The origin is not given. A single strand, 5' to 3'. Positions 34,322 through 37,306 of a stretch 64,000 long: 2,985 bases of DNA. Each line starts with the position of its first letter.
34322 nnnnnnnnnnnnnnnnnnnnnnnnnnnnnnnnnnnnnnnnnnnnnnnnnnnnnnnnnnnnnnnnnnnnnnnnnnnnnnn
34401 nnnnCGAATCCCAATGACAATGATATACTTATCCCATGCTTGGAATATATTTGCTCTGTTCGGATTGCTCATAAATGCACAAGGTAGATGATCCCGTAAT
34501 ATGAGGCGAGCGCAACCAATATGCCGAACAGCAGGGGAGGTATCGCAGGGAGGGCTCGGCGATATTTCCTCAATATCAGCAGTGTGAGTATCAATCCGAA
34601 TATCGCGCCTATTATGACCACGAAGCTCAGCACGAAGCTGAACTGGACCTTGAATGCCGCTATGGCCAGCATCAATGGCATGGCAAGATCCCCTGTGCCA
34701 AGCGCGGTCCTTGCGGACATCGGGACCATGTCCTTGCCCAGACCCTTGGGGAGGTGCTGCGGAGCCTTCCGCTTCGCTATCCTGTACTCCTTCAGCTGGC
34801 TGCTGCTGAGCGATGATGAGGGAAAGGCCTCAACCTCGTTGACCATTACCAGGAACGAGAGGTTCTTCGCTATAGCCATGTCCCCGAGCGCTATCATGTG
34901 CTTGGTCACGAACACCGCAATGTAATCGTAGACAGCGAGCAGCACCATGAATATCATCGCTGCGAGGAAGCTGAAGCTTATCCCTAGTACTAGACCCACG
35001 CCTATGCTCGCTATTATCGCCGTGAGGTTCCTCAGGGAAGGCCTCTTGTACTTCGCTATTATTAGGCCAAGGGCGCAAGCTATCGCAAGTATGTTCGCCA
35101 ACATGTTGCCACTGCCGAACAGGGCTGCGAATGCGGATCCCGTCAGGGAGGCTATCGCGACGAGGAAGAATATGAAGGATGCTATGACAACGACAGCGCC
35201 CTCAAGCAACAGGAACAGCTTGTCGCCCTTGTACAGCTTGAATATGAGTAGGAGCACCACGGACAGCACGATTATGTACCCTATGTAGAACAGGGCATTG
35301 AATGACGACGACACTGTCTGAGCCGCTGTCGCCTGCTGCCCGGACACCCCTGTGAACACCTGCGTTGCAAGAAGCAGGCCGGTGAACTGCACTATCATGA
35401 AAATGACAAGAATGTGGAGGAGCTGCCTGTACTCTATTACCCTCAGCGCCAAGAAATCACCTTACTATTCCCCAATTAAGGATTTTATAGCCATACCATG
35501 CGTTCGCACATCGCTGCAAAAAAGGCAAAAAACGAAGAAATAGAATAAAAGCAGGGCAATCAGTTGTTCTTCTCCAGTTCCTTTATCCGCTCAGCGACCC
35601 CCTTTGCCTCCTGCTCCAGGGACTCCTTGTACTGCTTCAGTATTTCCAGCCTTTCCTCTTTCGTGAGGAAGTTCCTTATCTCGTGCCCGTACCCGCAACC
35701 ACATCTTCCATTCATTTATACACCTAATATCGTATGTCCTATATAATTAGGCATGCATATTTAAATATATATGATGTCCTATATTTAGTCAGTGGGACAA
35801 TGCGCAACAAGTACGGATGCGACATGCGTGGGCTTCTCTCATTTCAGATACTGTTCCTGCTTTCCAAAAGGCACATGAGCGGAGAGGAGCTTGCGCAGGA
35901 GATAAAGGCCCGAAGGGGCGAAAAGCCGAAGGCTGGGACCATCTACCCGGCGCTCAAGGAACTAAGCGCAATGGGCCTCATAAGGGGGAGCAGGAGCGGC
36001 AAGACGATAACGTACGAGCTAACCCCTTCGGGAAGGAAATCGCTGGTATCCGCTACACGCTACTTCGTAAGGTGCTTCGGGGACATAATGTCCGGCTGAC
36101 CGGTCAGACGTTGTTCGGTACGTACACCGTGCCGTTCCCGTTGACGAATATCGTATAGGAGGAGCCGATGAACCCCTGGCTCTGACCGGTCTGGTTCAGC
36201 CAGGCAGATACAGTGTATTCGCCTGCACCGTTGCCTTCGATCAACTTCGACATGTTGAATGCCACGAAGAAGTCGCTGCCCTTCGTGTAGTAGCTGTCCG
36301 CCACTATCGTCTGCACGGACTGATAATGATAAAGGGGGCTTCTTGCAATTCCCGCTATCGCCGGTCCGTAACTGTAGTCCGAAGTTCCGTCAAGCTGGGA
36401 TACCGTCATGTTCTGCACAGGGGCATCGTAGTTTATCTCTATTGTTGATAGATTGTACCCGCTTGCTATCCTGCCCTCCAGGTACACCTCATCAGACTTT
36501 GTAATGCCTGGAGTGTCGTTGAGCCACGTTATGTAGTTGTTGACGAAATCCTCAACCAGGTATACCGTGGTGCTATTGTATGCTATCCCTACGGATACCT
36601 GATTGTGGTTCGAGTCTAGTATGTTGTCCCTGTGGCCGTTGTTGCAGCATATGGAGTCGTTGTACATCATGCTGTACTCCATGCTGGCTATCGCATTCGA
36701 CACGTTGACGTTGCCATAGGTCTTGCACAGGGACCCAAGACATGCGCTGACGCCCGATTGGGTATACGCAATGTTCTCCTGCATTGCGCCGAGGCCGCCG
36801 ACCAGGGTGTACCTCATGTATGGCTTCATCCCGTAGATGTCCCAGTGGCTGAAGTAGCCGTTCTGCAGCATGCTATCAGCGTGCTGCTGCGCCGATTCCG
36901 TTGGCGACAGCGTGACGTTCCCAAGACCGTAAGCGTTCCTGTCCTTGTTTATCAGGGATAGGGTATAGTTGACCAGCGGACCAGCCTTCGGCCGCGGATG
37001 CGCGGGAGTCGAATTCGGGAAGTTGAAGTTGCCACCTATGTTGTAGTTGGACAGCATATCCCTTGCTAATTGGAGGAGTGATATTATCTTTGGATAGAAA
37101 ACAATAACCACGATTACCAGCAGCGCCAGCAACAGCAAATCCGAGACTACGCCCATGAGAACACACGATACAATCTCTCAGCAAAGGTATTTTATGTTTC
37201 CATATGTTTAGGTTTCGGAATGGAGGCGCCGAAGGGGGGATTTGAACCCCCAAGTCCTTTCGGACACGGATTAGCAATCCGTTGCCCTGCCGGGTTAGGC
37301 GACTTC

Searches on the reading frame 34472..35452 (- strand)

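Call 49: search_protein_families(library=pfam, proteins=[window:34472-35452:-], max_evalue=0.001)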
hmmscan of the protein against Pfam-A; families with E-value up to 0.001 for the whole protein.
window:34472-35452:- (327 aa): 3 families
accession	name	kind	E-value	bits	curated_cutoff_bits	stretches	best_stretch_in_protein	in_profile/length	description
PF06550.16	SPP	-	1.5e-23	84.1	23.9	1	16-307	2-266/283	Signal-peptide peptidase, presenilin aspartyl protease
PF01080.22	Presenilin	-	3.2e-06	26.6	34.3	1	249-318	332-401/408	Presenilin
PF01757.29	Acyl_transf_3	-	1.1e-05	25.1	31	0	9-200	74-269/326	Acyltransferase domain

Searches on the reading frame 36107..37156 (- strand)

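Call 52: search_protein_families(library=pfam, proteins=[window:36107-37156:-], max_evalue=0.001)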
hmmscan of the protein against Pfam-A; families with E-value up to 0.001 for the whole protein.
window:36107-37156:- (350 aa): 1 family
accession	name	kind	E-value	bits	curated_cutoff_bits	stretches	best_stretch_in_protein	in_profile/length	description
PF00188.32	CAP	-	5.7e-09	37.3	21.1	1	66-202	1-115/117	Cysteine-rich secretory protein family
